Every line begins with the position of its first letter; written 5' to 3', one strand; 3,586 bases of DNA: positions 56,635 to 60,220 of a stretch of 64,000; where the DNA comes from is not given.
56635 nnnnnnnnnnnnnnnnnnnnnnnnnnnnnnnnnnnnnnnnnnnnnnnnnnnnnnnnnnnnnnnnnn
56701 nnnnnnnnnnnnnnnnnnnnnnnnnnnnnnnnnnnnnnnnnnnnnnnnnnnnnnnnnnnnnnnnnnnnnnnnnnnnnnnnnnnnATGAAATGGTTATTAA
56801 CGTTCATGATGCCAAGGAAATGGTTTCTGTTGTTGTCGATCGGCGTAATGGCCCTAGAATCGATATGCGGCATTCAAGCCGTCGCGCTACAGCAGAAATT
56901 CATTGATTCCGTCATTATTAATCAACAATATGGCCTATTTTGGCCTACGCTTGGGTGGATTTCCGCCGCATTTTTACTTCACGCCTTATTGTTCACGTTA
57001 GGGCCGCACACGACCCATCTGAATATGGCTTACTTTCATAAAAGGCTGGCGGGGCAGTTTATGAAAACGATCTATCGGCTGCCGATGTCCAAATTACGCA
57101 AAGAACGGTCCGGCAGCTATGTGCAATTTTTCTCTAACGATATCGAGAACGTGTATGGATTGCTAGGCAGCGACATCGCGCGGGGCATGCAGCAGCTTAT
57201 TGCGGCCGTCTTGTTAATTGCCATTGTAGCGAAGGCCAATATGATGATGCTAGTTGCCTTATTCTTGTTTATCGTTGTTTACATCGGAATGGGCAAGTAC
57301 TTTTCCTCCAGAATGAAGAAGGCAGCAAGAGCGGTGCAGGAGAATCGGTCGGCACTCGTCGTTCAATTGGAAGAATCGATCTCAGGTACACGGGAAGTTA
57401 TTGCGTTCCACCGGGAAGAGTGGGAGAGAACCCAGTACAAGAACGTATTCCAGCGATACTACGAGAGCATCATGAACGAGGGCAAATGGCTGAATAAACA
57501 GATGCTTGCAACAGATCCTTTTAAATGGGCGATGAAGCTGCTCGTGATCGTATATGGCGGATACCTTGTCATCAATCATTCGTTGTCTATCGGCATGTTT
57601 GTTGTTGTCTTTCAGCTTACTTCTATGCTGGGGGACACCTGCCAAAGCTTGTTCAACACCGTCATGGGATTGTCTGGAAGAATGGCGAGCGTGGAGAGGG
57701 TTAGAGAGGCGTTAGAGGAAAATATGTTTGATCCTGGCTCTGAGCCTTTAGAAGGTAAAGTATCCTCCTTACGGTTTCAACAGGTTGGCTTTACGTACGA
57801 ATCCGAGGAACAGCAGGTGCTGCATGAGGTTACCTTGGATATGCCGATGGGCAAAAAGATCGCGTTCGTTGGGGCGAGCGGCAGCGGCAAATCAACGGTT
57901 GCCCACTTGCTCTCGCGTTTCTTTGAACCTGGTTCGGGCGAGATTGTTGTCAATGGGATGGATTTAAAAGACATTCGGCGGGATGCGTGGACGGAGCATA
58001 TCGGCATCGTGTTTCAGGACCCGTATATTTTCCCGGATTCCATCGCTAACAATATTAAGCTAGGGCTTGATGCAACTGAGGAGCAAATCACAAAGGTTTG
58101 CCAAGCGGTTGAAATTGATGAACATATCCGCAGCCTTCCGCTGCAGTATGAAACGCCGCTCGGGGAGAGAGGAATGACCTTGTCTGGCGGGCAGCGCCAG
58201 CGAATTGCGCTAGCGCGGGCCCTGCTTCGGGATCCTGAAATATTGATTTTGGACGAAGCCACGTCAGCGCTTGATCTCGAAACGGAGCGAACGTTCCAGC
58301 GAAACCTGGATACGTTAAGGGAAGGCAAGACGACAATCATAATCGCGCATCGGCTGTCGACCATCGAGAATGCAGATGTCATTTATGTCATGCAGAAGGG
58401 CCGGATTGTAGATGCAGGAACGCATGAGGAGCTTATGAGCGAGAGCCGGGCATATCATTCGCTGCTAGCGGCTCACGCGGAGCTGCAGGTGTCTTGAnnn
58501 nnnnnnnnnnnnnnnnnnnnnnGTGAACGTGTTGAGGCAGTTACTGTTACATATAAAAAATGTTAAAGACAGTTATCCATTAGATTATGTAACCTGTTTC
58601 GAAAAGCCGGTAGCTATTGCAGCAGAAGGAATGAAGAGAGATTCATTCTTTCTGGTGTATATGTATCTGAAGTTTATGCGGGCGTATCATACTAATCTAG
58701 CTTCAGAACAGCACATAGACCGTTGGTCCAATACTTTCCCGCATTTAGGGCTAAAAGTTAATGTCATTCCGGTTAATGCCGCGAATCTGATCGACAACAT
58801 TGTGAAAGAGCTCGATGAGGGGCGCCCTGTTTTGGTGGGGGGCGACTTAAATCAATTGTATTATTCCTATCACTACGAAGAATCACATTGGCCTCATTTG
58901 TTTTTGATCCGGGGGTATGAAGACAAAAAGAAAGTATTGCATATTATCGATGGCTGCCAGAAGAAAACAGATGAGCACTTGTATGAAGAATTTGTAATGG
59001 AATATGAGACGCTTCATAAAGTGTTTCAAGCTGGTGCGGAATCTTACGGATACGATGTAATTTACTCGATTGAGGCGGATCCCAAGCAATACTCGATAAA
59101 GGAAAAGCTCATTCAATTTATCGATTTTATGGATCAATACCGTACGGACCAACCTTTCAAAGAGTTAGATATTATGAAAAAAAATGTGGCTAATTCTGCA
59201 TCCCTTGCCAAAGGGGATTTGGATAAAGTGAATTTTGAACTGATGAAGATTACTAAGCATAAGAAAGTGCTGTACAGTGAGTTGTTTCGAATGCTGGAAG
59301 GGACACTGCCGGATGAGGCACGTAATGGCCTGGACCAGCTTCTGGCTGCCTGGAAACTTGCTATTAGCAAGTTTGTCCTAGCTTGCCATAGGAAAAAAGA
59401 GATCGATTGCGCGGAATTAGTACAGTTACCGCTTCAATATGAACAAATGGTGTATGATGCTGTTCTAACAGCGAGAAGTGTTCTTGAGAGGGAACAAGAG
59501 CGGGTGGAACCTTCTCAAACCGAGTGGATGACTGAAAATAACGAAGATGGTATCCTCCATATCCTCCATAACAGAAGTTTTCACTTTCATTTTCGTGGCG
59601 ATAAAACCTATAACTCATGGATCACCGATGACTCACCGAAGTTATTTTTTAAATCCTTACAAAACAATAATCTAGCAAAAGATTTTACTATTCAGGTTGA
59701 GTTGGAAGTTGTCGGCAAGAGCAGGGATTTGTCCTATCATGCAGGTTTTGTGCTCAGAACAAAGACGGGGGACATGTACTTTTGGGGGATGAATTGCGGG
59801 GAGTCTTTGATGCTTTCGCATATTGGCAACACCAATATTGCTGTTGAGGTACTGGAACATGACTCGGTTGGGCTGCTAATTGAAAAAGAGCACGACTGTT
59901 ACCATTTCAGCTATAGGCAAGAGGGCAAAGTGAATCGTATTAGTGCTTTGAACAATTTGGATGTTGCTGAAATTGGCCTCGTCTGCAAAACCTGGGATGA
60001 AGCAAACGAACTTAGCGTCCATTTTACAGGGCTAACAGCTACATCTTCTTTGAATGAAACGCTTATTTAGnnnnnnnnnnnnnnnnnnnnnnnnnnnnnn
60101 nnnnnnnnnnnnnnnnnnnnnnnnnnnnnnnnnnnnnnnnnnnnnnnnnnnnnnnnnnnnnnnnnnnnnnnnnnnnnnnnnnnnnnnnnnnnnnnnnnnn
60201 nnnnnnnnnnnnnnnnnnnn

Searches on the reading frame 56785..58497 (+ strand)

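Call 54: search_protein_families(library=pfam, proteins=[window:56785-58497:+], max_evalue=0.0001)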
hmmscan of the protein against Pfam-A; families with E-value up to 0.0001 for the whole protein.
window:56785-58497:+ (570 aa): 3 families
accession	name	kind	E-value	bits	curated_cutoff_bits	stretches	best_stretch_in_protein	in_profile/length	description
PF00005.33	ABC_tran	-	3.2e-33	115.7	25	1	346-494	1-137/137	ABC transporter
PF00664.28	ABC_membrane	-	1.1e-28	101.2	28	1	37-282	23-270/274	ABC transporter transmembrane region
PF02463.25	SMC_N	-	3.5e-07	30.3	40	1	430-538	118-213/220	RecF/RecN/SMC N terminal domain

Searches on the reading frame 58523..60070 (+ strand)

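Call 54: search_protein_families(library=pfam, proteins=[window:58523-60070:+], max_evalue=0.0001)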
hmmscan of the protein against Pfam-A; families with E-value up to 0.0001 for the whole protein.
window:58523-60070:+ (515 aa): 1 family
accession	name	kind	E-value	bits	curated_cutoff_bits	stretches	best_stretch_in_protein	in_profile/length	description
PF14399.12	BtrH_N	-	7.6e-10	39.6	29.7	1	44-143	30-133/134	Butirosin biosynthesis protein H, N-terminal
